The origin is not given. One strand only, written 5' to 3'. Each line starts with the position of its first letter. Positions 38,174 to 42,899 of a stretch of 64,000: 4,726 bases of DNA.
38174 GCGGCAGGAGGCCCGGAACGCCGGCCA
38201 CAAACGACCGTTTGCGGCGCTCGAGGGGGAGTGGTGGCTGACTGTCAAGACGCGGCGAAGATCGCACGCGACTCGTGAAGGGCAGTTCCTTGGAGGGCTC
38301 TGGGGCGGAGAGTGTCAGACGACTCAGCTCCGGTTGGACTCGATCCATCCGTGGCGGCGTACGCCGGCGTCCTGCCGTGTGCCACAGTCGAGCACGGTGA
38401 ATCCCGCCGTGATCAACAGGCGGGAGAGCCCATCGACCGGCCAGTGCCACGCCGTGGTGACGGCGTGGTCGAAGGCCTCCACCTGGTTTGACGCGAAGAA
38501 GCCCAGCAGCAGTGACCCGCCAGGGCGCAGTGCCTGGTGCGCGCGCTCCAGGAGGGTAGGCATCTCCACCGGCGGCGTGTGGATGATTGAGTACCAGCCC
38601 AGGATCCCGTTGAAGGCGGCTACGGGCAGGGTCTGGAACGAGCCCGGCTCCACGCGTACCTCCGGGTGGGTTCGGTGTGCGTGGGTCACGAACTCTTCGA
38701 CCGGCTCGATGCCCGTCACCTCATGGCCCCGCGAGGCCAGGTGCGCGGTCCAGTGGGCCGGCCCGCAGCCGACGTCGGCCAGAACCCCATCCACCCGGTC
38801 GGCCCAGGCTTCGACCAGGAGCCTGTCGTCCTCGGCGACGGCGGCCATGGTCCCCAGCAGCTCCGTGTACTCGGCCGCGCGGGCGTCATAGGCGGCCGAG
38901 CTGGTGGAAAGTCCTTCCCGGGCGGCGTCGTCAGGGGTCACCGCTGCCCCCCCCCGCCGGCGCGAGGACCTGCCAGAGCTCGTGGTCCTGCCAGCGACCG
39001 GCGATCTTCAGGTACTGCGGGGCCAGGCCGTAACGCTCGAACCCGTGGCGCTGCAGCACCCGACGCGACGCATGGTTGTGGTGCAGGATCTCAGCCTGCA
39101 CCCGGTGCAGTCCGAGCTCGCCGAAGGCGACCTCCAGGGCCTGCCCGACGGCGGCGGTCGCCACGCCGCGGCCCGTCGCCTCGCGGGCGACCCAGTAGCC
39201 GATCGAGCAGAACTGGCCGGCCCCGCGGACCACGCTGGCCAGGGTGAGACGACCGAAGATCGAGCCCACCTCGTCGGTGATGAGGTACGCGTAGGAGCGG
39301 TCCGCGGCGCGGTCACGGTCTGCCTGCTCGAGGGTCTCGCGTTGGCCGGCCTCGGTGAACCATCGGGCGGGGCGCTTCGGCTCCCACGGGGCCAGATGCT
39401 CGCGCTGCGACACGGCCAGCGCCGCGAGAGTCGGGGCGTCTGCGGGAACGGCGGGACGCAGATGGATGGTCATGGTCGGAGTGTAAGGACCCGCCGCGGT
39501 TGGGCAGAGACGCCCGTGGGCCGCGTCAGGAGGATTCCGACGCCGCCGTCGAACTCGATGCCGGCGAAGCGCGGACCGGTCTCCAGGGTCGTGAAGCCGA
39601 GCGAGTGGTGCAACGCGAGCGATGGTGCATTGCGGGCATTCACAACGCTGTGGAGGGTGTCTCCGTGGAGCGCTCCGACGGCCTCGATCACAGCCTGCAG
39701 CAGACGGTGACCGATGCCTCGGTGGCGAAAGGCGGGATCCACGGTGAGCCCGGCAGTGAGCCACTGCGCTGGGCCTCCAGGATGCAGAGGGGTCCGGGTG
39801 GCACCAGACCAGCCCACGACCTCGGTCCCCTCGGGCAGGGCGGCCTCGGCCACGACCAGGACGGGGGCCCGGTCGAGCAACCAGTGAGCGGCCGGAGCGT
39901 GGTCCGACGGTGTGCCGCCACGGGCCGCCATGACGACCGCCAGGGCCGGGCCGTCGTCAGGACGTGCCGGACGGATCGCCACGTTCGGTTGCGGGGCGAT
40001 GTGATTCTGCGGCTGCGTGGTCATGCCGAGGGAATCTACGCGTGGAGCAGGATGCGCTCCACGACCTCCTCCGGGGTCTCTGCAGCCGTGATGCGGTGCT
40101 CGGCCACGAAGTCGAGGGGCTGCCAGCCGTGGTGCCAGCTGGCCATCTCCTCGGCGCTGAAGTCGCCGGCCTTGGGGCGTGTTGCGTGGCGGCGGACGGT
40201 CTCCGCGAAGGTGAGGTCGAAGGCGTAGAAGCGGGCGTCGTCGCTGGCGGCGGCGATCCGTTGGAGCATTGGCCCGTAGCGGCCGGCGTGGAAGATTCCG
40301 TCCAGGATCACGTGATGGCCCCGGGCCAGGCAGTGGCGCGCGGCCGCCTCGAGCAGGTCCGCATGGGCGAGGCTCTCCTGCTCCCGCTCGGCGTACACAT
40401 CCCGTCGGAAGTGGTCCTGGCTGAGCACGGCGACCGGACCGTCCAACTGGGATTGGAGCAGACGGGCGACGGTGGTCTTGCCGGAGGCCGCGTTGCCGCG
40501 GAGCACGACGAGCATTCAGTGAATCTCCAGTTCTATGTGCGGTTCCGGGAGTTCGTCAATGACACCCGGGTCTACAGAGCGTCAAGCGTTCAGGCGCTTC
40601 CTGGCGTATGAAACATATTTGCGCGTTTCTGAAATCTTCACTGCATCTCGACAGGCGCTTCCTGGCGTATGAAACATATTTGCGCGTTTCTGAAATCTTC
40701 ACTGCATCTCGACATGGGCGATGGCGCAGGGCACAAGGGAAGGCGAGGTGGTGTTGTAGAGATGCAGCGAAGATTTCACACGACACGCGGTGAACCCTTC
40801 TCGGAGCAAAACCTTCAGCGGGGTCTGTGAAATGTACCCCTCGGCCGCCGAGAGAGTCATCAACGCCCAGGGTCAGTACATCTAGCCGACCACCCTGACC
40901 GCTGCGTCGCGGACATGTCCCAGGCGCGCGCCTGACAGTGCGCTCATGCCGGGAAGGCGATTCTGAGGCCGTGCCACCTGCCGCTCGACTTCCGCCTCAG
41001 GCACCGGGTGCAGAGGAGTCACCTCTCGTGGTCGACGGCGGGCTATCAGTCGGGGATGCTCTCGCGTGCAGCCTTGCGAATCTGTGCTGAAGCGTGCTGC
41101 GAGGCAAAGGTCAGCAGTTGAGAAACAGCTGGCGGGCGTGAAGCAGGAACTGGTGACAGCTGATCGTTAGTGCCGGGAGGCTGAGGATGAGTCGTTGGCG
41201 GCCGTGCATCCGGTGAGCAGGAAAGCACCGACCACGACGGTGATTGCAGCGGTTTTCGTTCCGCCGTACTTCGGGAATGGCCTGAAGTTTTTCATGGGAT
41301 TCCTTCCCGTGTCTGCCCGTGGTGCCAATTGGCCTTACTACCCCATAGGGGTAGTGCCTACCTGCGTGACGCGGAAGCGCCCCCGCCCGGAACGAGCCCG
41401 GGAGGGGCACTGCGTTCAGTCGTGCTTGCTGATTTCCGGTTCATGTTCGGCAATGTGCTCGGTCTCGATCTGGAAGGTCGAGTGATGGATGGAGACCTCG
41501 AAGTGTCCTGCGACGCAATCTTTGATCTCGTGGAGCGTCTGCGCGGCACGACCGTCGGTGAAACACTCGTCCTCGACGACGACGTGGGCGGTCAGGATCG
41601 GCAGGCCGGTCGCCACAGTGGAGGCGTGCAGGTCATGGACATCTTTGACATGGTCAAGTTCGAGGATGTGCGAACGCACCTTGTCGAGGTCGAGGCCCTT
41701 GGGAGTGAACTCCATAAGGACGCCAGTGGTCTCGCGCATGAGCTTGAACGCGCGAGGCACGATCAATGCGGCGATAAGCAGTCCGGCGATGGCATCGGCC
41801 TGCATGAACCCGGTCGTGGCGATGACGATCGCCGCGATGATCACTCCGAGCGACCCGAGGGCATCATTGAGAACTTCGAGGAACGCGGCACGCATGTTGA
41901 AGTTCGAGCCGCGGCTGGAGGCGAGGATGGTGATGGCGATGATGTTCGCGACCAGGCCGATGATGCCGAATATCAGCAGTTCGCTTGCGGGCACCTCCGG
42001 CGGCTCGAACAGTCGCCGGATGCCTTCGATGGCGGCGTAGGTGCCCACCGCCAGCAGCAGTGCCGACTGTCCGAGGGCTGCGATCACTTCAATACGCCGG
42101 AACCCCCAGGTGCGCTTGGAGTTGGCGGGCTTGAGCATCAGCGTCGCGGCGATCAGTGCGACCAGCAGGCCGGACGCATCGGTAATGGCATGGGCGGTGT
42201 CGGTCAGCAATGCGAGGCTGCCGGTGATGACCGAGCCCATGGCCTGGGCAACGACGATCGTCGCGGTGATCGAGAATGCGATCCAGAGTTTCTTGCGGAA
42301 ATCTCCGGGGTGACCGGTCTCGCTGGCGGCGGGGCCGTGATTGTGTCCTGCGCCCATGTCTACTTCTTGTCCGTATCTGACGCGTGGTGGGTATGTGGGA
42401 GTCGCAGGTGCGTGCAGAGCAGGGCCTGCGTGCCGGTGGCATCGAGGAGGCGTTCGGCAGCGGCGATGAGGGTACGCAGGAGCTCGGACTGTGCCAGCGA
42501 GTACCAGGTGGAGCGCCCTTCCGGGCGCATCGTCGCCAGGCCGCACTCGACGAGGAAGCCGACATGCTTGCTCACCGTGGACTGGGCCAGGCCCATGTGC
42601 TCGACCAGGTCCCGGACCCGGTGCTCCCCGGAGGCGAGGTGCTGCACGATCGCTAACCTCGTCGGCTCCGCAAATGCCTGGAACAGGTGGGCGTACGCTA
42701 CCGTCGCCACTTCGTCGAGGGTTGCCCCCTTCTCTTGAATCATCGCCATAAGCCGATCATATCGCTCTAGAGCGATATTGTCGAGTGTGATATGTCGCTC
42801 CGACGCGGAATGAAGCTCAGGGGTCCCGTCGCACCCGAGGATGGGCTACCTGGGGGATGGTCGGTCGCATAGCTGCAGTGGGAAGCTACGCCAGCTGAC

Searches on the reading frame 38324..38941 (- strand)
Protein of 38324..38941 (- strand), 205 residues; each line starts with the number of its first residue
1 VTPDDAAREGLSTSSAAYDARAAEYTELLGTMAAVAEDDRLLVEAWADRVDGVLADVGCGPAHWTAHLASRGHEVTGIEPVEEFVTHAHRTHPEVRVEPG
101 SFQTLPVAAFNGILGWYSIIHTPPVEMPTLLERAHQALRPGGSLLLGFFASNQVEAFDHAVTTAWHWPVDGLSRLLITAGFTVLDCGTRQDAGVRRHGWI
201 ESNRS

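Call 16: search_protein_families(library=pfam, proteins=[window:38324-38941:-], max_evalue=0.001)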
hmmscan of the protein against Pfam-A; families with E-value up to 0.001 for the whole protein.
window:38324-38941:- (205 aa): 4 families
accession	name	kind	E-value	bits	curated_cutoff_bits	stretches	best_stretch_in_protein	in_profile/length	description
PF13649.12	Methyltransf_25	-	4.9e-14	53.2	27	1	56-142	3-97/97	Methyltransferase domain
PF13489.12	Methyltransf_23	-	4.7e-11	43.1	27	1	44-169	15-147/164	Methyltransferase domain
PF08241.18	Methyltransf_11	-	1.4e-09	38.9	21.2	1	56-145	2-94/95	Methyltransferase domain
PF08242.18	Methyltransf_12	-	3.5e-07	31.3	30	1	56-144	2-98/98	Methyltransferase domain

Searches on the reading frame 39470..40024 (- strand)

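Call 16: search_protein_families(library=pfam, proteins=[window:39470-40024:-], max_evalue=0.001)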
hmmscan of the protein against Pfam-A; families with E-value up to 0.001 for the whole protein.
window:39470-40024:- (184 aa): 5 families
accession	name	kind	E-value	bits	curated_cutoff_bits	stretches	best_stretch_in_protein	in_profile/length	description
PF00583.31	Acetyltransf_1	-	1.6e-10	41.7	20.7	1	45-144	24-116/116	Acetyltransferase (GNAT) family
PF08445.16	FR47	-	7.3e-09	35.9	22.1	1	92-148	26-81/86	FR47-like protein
PF13508.13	Acetyltransf_7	-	4.3e-08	33.9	27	1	58-145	7-83/84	Acetyltransferase (GNAT) domain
PF13302.13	Acetyltransf_3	-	9.4e-08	33.3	25.4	1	16-145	3-138/138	Acetyltransferase (GNAT) domain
PF13673.13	Acetyltransf_10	-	3.9e-07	30.5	23.6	1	93-158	57-121/128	Acetyltransferase (GNAT) domain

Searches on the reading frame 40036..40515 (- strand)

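Call 16: search_protein_families(library=pfam, proteins=[window:40036-40515:-], max_evalue=0.001)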
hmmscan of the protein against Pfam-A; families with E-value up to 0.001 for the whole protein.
window:40036-40515:- (159 aa): 6 families
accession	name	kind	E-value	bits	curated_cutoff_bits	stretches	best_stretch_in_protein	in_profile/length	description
PF13671.12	AAA_33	-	5.1e-10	40.3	27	1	2-118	1-123/143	AAA domain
PF07931.18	CPT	-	1.6e-07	31.8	22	1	1-79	2-94/172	Chloramphenicol phosphotransferase-like protein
PF08433.16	KTI12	-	8.6e-06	25.9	22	1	1-74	1-79/271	Chromatin associated protein KTI12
PF06414.18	Zeta_toxin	-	4.8e-05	23.3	22.3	1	2-72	18-101/199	Zeta toxin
PF13238.12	AAA_18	-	0.00019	22.3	29.4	1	3-76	1-82/128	AAA domain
PF13191.12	AAA_16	-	0.00052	21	32.6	1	2-56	26-85/167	AAA ATPase domain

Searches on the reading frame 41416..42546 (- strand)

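Call 33: search_protein_families(library=ncbifam, proteins=[window:41416-42546:-], max_evalue=0.01)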
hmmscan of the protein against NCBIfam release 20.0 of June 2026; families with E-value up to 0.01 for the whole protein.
window:41416-42546:- (376 aa): 10 families
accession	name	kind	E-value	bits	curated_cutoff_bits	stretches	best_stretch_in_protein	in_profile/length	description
TIGR01297.1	CDF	superfamily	2.2e-68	230.6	82.35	1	84-363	2-283/285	cation diffusion facilitator family transporter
NF002923.0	PRK03557.1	equivalog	1.2e-55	189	408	1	81-372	15-301/313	CDF family zinc transporter ZitB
NF033827.1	CDF_efflux_DmeF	equivalog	1.2e-28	100.4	250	2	215-317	175-275/309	CDF family Co(II)/Ni(II) efflux transporter DmeF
NF050169.1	CatEfflxFieF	equivalog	3.3e-20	72.5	420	1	92-328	13-250/282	cation efflux pump FieF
NF007064.0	PRK09509.1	equivalog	1.8e-17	63.3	447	1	89-327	15-254/300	CDF family cation-efflux transporter FieF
NF033616.1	CDF_MamB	equivalog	1.2e-16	61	350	1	87-316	9-240/284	magnetosome biogenesis CDF transporter MamB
NF052621.1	MngEfTpMntE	equivalog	6.4e-15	55.3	500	1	92-368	11-287/293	manganese efflux transporter MntE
NF033615.1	CDF_MamM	equivalog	1e-12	47.9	350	1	87-332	12-261/290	magnetosome biogenesis CDF transporter MamM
NF052602.1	Zn_efflux_Cdf31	equivalog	9e-11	41.7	460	1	83-357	6-282/299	CDF family zinc efflux transporter Cdf31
NF040994.1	MamV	equivalog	7.5e-07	28.5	500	1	93-313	20-241/319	CDF transporter MamV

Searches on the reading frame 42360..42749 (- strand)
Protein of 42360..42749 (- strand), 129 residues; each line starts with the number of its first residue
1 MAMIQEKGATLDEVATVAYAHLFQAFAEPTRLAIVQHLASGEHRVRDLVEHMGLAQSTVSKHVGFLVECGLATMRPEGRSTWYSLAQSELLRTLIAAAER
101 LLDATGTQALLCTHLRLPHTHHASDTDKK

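Call 16: search_protein_families(library=pfam, proteins=[window:42360-42749:-], max_evalue=0.001)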
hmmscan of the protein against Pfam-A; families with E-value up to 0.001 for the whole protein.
window:42360-42749:- (129 aa): 6 families
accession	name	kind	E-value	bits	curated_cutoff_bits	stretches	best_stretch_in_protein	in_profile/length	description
PF01022.26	HTH_5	-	3.9e-12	46.3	22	1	29-72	2-45/47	Bacterial regulatory protein, arsR family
PF12840.13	HTH_20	-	2.2e-06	28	27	1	27-74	2-50/51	Helix-turn-helix domain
PF09339.16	HTH_IclR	-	5.2e-05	23.4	22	1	32-73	6-49/52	IclR helix-turn-helix domain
PF13518.12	HTH_28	-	0.00011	22.7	25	1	31-62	2-32/52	Helix-turn-helix domain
PF12802.13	MarR_2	-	0.00014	22.4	27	1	31-73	7-51/61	MarR family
PF25213.1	HVO_A0261_N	-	0.00023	21.4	35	1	29-75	11-57/86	HVO_A0261 N-terminal domain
